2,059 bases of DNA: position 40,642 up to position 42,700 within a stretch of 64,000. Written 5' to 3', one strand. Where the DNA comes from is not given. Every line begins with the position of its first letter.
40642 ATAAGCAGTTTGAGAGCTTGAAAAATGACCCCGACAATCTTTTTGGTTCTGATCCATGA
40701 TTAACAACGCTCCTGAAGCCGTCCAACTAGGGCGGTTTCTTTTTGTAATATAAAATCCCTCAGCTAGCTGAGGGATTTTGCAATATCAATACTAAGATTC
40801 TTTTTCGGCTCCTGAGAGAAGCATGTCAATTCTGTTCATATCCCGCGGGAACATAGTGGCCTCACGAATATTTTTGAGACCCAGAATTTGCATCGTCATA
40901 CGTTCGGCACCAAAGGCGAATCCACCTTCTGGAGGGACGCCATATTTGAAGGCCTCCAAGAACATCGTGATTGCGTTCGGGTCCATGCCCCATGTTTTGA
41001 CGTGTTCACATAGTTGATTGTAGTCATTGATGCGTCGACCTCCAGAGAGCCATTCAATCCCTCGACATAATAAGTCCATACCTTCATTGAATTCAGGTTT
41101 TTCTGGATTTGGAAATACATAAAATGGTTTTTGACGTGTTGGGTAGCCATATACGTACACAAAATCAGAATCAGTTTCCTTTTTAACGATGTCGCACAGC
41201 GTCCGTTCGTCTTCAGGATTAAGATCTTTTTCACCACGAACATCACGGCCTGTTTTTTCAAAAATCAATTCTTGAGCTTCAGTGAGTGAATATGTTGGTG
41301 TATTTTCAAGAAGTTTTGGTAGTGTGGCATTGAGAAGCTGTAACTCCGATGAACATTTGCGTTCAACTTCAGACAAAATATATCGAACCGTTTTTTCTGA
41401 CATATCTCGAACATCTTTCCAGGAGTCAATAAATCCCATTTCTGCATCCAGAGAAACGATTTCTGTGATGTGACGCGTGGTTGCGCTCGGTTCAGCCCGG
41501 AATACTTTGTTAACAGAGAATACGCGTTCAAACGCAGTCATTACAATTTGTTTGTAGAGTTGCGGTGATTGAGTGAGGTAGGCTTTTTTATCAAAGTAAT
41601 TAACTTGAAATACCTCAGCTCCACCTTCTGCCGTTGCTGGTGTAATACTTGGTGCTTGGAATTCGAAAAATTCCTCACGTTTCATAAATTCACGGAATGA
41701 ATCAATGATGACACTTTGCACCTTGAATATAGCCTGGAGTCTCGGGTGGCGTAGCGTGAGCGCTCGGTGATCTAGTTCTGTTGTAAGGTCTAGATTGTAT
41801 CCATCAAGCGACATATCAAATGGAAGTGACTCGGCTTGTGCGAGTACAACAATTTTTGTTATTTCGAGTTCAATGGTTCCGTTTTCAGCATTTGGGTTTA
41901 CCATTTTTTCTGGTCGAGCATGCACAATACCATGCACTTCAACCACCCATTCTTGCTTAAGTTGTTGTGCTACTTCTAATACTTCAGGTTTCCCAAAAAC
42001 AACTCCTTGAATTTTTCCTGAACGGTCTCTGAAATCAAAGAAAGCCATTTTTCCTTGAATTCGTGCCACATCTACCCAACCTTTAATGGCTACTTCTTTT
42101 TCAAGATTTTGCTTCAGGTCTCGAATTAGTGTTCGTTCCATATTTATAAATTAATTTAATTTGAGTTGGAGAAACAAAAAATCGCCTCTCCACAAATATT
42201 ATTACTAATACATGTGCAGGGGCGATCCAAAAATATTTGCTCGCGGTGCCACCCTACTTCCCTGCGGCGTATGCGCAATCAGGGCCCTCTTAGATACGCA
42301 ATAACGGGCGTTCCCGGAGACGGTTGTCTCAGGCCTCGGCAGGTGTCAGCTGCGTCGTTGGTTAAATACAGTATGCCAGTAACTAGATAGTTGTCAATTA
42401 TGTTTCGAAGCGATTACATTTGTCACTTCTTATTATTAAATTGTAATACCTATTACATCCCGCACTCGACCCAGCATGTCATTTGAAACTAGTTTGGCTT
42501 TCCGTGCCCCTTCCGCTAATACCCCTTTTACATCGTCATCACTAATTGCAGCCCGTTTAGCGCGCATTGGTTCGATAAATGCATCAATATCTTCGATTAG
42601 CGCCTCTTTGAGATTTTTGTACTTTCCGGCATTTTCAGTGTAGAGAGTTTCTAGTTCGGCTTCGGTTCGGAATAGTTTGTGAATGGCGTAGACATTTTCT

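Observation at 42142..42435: T-box riboswitch in front of an archaeal-type aspartyl-tRNA synthetase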

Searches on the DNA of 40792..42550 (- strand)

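Call 4: search_rna_families(source=window, start=42050, end=42550, threshold=evalue, max_evalue=10, show_alignments=4)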
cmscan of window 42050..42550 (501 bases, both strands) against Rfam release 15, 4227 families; matches with E-value up to 10: 4.
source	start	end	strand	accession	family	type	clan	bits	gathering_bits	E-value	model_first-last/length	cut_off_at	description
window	42215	42367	-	RF00230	T-box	Cis-reg; leader;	-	38.2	93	5e-07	1-219/219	no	T-box leader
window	42157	42201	-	RF03189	mir-1175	Gene; miRNA;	-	21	51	0.027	1-72/72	no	mir-1175 microRNA precursor family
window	42147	42206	-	RF03507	mir-4429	Gene; miRNA;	-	14.9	97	1.8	1-73/73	no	mir-4429 microRNA precursor family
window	42199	42357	+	RF00457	IRES_mnt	Cis-reg; IRES;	-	8.8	100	9.4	1-203/203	no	Mnt IRES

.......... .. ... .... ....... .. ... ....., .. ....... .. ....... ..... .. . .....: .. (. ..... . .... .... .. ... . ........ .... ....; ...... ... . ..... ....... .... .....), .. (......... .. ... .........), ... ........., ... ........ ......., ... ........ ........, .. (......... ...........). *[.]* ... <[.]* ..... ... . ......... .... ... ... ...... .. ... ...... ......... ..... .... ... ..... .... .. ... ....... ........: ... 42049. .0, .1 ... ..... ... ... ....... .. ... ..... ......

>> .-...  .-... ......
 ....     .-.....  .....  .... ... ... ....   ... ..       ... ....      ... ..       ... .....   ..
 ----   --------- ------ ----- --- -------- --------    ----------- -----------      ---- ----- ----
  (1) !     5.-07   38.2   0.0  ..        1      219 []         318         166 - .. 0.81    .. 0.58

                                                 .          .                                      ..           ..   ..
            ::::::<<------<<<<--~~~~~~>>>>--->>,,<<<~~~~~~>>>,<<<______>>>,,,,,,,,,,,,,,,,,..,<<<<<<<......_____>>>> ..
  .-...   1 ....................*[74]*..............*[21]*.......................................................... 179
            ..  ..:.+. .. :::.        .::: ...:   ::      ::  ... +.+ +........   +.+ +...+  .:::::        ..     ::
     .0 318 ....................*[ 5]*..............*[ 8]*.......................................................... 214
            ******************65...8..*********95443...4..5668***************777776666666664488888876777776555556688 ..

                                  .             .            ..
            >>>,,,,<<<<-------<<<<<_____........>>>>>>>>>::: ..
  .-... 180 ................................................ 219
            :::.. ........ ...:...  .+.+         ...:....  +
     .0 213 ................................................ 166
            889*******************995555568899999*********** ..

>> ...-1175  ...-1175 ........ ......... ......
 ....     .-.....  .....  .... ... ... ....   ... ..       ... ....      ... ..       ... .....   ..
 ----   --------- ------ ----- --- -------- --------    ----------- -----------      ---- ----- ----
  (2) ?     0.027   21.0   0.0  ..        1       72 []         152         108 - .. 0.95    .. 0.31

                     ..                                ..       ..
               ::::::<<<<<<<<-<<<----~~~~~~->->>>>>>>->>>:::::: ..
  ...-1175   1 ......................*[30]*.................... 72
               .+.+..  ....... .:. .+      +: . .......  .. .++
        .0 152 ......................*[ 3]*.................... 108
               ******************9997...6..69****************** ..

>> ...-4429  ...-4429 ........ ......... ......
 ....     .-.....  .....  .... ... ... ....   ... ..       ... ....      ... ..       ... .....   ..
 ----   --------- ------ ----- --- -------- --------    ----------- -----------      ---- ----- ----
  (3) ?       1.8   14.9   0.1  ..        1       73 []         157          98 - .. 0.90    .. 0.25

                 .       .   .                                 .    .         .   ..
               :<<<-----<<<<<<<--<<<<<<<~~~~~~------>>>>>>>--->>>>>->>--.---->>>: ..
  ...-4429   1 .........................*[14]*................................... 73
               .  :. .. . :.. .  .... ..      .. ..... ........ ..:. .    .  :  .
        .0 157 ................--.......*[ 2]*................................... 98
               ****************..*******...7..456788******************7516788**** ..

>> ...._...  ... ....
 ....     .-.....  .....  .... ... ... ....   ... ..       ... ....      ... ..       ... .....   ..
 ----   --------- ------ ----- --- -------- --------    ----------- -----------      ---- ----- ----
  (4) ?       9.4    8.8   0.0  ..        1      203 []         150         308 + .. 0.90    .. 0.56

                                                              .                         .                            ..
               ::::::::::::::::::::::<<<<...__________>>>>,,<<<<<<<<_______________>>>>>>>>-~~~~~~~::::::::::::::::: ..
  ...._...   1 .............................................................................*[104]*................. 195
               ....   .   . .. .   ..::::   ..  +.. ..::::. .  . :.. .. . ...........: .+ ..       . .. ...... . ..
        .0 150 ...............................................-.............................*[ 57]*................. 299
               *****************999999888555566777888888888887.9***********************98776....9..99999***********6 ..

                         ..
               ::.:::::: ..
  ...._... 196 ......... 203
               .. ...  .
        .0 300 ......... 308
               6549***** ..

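Call 49: search_rna_families(sources=[L057, L084, L135, L065, L087, L053, L044], threshold=evalue, max_evalue=0.01, show_alignments=2)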
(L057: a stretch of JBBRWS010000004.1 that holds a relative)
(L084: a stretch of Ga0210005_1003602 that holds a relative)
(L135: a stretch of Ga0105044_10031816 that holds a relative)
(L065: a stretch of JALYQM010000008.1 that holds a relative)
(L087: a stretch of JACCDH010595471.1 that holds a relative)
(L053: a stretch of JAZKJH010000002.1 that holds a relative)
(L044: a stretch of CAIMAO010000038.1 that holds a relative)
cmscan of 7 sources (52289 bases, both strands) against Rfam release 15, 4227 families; matches with E-value up to 0.01: 6.
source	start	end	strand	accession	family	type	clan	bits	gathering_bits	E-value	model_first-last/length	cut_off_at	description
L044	3782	3931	+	RF00230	T-box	Cis-reg; leader;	-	52.4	93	1.1e-08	1-219/219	no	T-box leader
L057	3756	3897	+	RF00230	T-box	Cis-reg; leader;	-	49.8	93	5.4e-08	1-219/219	no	T-box leader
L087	2309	2434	+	RF00230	T-box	Cis-reg; leader;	-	38.8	93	3.7e-05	1-219/219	no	T-box leader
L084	2236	2437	+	RF00230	T-box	Cis-reg; leader;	-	33.9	93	0.00067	1-219/219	no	T-box leader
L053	3801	3935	+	RF00230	T-box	Cis-reg; leader;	-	32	93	0.0021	1-219/219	no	T-box leader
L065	3801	3946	+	RF00230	T-box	Cis-reg; leader;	-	31.4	93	0.0029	1-219/219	no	T-box leader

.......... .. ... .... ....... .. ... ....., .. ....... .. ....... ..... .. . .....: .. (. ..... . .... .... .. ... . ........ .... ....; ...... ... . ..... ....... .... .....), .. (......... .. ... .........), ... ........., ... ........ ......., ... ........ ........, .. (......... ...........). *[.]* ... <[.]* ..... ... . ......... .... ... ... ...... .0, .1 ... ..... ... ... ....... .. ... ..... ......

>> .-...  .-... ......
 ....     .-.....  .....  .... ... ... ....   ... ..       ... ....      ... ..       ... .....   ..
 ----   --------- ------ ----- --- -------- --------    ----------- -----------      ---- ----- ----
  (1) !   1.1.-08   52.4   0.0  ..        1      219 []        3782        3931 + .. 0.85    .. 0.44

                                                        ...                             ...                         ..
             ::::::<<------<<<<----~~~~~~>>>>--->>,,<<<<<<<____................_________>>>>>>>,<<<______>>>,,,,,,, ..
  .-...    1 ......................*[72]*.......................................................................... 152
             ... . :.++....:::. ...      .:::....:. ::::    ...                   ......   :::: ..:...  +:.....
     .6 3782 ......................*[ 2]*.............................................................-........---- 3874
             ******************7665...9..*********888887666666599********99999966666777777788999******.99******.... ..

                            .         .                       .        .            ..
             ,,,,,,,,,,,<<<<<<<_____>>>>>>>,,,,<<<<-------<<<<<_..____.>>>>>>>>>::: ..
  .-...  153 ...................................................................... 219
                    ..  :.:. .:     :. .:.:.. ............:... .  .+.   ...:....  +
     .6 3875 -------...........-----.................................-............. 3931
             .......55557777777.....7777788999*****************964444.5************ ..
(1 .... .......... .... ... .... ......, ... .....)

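Call 60: build_rna_model(alignment_id=A4)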
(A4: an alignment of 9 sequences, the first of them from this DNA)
Model R1 built from alignment A4 (9 sequences, 202 columns); structure: RNAalifold consensus.
model positions 170; base pairs 18; branch points 2; effective number of sequences 3.17; information 0.59 bits per position. Calibrated on 0.2 Mb of random sequence (short: E-values are rough).
structure used (alignment columns):
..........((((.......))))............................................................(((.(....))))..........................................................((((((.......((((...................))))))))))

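Call 61: search_with_rna_model(model_id=R1, sources=[window, L001, L002, L003, L004, L005, L006, L007, L008, L009, L010, L011, L012, L013, L014, L015, L016, L017, L018, L019, L020, L021, L022, L023, L024, L025, L026, L027, L028, L029, L030, L031, L032, L033, L034, L035, L036, L037, L038, L039, L040, L041, L042, L043, L044, L045, L046, L047, L048, L049, L050, L051, L052, L053, L054, L055, L056, L057, L058, L059, L060, L061, L062, L063, L064, L065, L066, L067, L068, L069, L070, L071, L072, L073, L074, L075, L076, L077, L078, L079, L080], max_evalue=1)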
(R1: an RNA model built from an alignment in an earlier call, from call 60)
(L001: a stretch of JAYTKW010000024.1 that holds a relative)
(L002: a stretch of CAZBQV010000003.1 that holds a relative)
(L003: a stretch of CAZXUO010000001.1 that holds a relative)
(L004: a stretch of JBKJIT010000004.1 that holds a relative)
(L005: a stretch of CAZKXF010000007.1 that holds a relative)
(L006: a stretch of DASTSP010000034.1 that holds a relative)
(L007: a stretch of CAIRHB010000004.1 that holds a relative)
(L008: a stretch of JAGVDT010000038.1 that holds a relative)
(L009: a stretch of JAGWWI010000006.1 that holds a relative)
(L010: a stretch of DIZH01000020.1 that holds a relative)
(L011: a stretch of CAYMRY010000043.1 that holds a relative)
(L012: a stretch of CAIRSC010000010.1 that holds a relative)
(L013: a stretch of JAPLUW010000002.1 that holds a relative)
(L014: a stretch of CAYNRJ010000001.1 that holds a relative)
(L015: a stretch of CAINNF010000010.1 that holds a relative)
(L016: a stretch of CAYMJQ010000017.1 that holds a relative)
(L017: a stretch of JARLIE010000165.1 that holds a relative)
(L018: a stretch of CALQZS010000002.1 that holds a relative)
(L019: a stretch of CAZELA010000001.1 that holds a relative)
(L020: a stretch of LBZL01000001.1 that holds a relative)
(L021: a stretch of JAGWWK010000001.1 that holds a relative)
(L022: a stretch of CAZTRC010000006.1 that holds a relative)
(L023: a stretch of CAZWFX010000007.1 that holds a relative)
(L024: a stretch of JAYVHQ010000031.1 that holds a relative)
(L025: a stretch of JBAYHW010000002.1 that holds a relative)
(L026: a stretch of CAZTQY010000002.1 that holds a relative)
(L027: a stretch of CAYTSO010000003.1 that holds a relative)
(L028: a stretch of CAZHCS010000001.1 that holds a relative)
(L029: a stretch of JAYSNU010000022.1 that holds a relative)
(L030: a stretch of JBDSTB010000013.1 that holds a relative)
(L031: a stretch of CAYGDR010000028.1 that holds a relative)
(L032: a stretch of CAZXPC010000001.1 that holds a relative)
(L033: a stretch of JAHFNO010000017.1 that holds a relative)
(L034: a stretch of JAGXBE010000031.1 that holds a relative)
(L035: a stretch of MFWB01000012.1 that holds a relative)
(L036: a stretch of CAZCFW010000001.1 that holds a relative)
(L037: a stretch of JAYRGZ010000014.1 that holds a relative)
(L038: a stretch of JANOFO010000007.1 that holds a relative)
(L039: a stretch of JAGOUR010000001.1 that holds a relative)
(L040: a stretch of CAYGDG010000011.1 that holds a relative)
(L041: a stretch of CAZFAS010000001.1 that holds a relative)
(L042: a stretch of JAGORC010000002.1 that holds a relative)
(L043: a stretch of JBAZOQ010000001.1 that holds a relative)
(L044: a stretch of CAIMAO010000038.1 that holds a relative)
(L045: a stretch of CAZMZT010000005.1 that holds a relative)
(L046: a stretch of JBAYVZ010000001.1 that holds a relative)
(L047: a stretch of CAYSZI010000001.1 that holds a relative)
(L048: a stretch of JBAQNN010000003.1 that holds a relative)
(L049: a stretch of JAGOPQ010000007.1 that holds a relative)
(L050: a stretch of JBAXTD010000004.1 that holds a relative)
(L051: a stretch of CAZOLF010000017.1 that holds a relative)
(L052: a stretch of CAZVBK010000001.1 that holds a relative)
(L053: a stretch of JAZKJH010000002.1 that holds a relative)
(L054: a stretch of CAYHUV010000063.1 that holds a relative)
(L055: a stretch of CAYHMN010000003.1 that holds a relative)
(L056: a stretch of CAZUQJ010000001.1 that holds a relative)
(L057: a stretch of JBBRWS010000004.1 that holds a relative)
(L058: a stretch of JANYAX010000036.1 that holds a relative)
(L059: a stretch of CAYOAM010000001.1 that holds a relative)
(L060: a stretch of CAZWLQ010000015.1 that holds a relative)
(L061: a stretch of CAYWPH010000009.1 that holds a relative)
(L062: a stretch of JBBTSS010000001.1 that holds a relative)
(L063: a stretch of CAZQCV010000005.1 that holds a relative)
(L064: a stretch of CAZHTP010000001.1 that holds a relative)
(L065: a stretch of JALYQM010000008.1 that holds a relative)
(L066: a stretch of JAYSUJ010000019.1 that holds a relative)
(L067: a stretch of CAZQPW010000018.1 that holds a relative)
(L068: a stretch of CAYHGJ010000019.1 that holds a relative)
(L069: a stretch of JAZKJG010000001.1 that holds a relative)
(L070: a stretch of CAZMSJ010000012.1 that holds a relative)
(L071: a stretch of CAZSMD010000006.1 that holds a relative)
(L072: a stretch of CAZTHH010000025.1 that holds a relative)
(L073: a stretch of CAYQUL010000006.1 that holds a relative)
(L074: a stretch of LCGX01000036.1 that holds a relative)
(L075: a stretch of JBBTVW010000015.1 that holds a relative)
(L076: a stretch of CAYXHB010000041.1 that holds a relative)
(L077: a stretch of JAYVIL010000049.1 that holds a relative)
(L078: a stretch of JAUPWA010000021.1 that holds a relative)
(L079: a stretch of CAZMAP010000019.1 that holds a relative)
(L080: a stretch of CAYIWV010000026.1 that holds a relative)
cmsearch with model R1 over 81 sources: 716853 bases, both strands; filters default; matches with E-value up to 1: 21.
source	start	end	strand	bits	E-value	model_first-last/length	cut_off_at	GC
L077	3771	3932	+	146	1.8e-37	1-170/170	no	0.55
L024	3744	3925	+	143.5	8.7e-37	1-170/170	no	0.52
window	42216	42362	-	135.4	1.4e-34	1-170/170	no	0.6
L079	3716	3880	+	130.7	2.6e-33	1-170/170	no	0.53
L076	1566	1724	+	107.3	6.1e-27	1-170/170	no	0.46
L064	3812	3946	+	102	1.6e-25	1-170/170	no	0.47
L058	3759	3898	+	82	4.4e-20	1-170/170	no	0.49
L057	3761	3896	+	80.4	1.2e-19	1-170/170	no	0.46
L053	3806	3934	+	74.1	6.1e-18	1-170/170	no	0.55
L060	3743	3943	+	72.4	1.8e-17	1-170/170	no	0.58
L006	2132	2308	+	71.8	2.5e-17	1-170/170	no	0.61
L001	2114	2341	+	69.9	8.4e-17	1-170/170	no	0.5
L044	3787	3930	+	68.6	1.8e-16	1-170/170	no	0.45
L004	3775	3952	+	57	2.7e-13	1-170/170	no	0.54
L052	3801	3929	+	56.7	3.2e-13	1-170/170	no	0.53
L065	3864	3945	+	40.6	7.6e-09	1-170/170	no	0.49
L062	3805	3930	+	35.5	1.8e-07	1-170/170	no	0.52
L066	3236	3286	+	25.2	0.00011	121-170/170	no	0.45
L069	8035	8200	-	15.2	0.058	1-170/170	no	0.35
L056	1343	1499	+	12.6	0.31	1-170/170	no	0.34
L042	3927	3990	-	11.7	0.52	100-170/170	no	0.27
